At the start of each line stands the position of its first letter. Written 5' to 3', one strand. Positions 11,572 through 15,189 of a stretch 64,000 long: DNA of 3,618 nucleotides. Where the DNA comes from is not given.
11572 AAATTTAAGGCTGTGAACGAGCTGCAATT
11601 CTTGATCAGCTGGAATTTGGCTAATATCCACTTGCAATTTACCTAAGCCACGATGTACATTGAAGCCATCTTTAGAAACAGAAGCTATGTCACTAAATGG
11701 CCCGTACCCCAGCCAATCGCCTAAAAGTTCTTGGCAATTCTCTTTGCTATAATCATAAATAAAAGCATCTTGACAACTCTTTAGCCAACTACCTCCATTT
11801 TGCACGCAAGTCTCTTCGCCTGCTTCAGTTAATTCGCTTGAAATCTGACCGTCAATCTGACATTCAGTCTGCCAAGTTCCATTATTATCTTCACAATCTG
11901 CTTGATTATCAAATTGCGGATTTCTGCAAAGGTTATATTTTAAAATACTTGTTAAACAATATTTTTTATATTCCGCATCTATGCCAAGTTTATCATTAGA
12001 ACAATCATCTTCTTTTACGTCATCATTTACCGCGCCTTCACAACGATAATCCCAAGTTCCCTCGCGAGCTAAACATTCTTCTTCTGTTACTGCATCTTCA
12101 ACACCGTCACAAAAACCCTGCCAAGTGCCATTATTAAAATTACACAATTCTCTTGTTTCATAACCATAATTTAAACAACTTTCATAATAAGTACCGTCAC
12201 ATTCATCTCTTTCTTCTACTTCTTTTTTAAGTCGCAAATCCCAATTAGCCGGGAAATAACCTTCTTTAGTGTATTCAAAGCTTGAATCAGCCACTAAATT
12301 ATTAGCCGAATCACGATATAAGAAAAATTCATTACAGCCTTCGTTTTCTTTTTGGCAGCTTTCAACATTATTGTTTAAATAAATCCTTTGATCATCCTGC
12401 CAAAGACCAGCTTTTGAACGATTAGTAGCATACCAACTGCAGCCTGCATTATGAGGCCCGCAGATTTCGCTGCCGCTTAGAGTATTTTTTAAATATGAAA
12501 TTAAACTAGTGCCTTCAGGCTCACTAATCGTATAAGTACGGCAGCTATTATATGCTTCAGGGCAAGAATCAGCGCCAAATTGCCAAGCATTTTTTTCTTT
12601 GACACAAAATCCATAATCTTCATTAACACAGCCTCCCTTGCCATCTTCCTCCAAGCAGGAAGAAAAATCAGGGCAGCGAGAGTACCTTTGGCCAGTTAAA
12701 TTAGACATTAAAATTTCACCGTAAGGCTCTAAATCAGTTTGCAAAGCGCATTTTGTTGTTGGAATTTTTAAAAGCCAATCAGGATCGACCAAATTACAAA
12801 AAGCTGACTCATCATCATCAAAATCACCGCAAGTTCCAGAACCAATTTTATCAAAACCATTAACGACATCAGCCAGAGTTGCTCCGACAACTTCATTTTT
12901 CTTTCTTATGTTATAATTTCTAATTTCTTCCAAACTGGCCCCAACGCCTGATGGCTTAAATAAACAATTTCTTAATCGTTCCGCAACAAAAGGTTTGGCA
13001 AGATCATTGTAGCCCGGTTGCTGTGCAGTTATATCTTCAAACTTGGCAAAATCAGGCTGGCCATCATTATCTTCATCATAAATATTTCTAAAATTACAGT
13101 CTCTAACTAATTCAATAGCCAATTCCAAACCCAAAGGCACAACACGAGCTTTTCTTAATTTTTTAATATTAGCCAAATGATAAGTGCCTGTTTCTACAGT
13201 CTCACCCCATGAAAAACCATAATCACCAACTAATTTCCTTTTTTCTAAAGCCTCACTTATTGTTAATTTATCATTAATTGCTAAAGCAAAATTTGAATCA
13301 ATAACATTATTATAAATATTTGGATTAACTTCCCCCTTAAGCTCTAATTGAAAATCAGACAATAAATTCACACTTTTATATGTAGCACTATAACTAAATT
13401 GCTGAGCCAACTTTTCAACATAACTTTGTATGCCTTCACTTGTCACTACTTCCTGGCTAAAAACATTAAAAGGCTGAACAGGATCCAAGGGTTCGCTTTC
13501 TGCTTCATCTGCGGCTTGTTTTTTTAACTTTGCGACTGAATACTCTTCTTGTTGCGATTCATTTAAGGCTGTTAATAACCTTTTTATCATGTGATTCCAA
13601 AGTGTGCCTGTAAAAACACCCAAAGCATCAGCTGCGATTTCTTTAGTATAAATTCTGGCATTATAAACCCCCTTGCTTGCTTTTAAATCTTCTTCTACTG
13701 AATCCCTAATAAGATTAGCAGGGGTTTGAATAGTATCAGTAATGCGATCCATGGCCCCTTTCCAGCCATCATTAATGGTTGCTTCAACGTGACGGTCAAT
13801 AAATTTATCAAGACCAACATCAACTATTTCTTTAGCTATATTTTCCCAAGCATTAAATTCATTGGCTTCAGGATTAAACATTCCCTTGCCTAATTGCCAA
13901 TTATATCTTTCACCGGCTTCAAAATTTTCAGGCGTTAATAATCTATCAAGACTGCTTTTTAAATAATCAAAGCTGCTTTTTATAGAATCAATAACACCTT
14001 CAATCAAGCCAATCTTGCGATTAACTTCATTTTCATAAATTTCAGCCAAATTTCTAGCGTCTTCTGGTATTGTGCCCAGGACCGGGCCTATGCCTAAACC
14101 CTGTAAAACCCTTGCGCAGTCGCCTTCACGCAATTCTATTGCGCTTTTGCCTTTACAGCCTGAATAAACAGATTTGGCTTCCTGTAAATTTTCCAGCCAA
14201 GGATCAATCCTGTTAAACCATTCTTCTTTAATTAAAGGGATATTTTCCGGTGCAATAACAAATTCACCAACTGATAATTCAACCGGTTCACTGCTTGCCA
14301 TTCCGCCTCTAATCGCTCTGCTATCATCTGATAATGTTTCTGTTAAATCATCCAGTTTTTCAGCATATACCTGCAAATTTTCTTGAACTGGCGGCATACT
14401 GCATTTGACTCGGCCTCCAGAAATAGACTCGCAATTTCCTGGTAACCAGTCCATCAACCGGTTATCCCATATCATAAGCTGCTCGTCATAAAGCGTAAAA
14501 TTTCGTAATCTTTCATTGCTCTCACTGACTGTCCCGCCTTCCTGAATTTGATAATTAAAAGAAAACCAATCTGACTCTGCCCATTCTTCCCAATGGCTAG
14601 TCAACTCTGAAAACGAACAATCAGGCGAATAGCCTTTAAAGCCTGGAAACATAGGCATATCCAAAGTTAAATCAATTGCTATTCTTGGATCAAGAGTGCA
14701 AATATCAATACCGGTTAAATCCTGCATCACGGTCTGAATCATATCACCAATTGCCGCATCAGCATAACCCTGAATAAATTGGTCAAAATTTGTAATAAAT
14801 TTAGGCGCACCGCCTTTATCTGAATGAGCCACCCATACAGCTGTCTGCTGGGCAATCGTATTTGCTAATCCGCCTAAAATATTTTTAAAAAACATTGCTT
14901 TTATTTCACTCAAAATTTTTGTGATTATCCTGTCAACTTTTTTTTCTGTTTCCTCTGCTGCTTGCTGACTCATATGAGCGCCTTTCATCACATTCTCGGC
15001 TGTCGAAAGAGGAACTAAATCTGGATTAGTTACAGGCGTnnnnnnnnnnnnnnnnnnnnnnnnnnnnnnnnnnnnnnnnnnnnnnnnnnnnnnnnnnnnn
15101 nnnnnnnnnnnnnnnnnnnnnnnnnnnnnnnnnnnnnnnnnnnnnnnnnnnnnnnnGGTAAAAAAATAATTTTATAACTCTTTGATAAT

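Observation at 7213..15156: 2647-aa cysteine-rich giant encoded directly after the VirB6-like gene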

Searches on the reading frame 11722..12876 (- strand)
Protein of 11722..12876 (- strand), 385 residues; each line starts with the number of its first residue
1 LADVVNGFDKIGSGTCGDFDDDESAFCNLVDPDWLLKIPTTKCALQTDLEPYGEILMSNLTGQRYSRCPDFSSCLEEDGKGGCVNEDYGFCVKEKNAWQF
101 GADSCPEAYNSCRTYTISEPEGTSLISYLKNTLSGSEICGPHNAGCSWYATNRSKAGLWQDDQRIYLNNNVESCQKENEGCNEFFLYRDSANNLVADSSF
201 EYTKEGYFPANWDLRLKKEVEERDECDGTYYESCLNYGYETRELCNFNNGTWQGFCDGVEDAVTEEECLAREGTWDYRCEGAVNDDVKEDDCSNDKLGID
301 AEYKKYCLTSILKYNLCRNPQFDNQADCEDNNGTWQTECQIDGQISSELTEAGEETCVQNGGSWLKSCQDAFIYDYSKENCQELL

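Call 77: search_protein_families(library=pfam, proteins=[window:11722-12876:-], max_evalue=10)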
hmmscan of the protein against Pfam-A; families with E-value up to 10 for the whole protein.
window:11722-12876:- (385 aa): 2 families
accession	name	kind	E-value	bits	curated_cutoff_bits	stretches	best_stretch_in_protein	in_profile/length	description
PF05676.18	NDUF_B7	-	0.0051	16.9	26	1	296-342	9-54/63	NADH-ubiquinone oxidoreductase B18 subunit (NDUFB7)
PF22670.1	Gp10_D3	-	7.5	7.3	27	1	353-376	72-94/122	Baseplate wedge protein gp10 domain 3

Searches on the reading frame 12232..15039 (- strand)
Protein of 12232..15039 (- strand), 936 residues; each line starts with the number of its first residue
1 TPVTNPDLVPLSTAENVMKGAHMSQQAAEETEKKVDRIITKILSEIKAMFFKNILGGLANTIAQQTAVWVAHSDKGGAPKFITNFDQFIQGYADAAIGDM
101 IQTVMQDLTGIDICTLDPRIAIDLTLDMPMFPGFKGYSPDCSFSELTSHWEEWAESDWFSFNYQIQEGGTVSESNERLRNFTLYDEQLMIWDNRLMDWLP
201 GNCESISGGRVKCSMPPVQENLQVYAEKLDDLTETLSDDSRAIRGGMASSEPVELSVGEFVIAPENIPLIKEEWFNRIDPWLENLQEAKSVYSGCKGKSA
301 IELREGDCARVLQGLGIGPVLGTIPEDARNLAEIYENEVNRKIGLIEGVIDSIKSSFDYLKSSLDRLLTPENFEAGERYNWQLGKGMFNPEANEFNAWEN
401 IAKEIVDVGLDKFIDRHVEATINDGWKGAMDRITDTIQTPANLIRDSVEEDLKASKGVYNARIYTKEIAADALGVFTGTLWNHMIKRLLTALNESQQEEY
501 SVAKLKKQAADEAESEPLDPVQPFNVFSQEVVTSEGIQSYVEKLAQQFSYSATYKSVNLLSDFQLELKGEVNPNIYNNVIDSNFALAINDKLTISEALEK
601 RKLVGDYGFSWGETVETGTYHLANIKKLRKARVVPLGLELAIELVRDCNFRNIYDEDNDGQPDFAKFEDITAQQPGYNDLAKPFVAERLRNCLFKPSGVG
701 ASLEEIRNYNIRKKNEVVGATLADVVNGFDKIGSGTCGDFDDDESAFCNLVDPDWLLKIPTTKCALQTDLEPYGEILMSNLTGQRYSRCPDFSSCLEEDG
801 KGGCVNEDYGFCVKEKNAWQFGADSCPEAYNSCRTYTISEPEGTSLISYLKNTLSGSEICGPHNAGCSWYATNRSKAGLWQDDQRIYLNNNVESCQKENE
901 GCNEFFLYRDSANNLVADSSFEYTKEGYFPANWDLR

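Call 83: predict_structure(alignment_id=A8)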
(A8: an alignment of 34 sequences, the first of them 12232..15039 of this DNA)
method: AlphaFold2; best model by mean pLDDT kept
length: 936 residues; sequences in the alignment: 34
mean_pLDDT: 62.7   pTM: 0.35
mean pLDDT of the five models: 62.7, 60.0, 58.7, 56.5, 55.3
residues with pLDDT >= 90: 272; 70-90: 105; 50-70: 182; < 50: 377
segments of 3 or more residues with pLDDT < 50: 1-20, 22-24, 67-82, 105-111, 116-139, 149-169, 376-404, 430-433, 454-505, 512-577, 762-839, 843-845, 849-857, 899-936
pLDDT, mean of each block of 10 residues (from residue 1): 36 43 55 61 53 55 52 40 53 59 50 45 27 33 51 37 38 77 91 95 94 96 95 94 90 97 96 97 97 96 93 95 86 95 95 93 91 58 39 40 51 59 54 51 64 44 38 41 41 37 49 41 31 35 32 28 31 45 80 93 92 81 86 89 95 80 91 89 92 85 92 94 94 79 90 87 33 27 33 34 31 25 39 48 50 44 60 58 60 55 37 30 39 37
secondary structure, 60 per line:
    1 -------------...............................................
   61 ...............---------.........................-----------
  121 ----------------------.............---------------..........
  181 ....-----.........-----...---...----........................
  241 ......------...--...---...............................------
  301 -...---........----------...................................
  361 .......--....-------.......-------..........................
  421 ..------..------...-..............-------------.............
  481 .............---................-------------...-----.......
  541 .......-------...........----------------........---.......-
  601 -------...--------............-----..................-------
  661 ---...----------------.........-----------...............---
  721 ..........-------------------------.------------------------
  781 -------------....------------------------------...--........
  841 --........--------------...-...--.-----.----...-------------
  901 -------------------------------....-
elements in order (helices of 4 or more, strands of 3 or more residues): H14-75 H85-109 H143-155 H171-184 E190-192 H193-198 E204-206 E210-212 H217-246 E253-255 E258-260 H264-294 H308-315 H326-367 H370-373 H381-387 H395-422 E437-439 H441-454 H468-493 H497-512 H534-547 H555-565 H582-589 H594-599 E608-610 E619-621 H622-630 H636-653 H683-691 H703-717 H722-730 H794-797 E833-840 E843-850 E869-871 E885-887 H932-935

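Call 86: fold_search(model_id=the predicted structure, library=pdb)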
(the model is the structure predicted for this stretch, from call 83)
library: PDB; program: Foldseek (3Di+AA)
matches with E <= 10: 121; with E <= 0.001: 0
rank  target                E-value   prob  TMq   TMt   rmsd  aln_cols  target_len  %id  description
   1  9e5c_1t               5.5e-01  0.13  0.06  0.05  59.4       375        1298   15  Cryo-EM structure of 96 nm repeat of microtubule doublet from T. brucei flagellum (released 2025-03-12)
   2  8d9p                  6.1e-01  0.63  0.12  0.40   8.9       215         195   10  De Novo Photosynthetic Reaction Center Protein Equipped with Heme B and Mn(II) cations (released 2022-09-28)
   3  8d9o                  8.5e-01  0.35  0.09  0.33  11.1       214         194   12  De Novo Photosynthetic Reaction Center Protein in Apo-State (released 2022-09-28)
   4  5vju                  9.8e-01  0.28  0.08  0.31  11.6       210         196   12  De Novo Photosynthetic Reaction Center Protein Variant Equipped with His-Tyr H-bond, Heme B, and Cd(II) ions (released 2018-04-25)
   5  8ts1_A                1.0e+00  0.14  0.08  0.16  23.3       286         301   10  Cryo-EM structure of human MRS2 with Mg2+ (released 2024-08-14)
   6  2nrj                  1.1e+00  0.13  0.08  0.18  15.4       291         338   12  Crystal Structure of Hemolysin binding component from Bacillus cereus (released 2006-11-14)
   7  6z0c_D                1.1e+00  0.57  0.12  0.43   8.4       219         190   10  Structure of in silico modelled artificial Maquette-3 protein (released 2021-03-17)
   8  9hpn_A                1.2e+00  0.04  0.05  0.09  42.3       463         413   12  Corynebacterium glutamicum PS2 S-layer (released 2025-01-29)
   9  8q8p_A                1.5e+00  0.12  0.08  0.19  24.4       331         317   12  Cryo-EM structure of the magnesium channel CtMrs2 in the closed state (released 2024-11-27)
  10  9dtr_H                1.6e+00  0.03  0.06  0.10  37.7       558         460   10  Structure of the yeast post-catalytic P complex spliceosome at 2.3 Angstrom resolution (released 2024-12-25)
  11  8th8_K                1.9e+00  0.06  0.07  0.12  47.3       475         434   12  Linker domain of Nexin-dynein regulatory complex from Tetrahymena thermophila (released 2023-09-20)
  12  8ip4_A                2.0e+00  0.18  0.09  0.22  25.5       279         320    8  Cryo-EM structure of hMRS-highEDTA (released 2023-06-14)
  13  7zqy_A                2.0e+00  0.08  0.06  0.22  21.4       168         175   15  Chaetomium thermophilum Rad50 Zn hook (released 2022-12-28)
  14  6z0c_B                2.1e+00  0.35  0.12  0.42   9.3       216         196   12  Structure of in silico modelled artificial Maquette-3 protein (released 2021-03-17)
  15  8ip3_A                2.1e+00  0.18  0.09  0.23  25.3       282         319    9  Cryo-EM structure of hMRS2-Mg (released 2023-06-14)
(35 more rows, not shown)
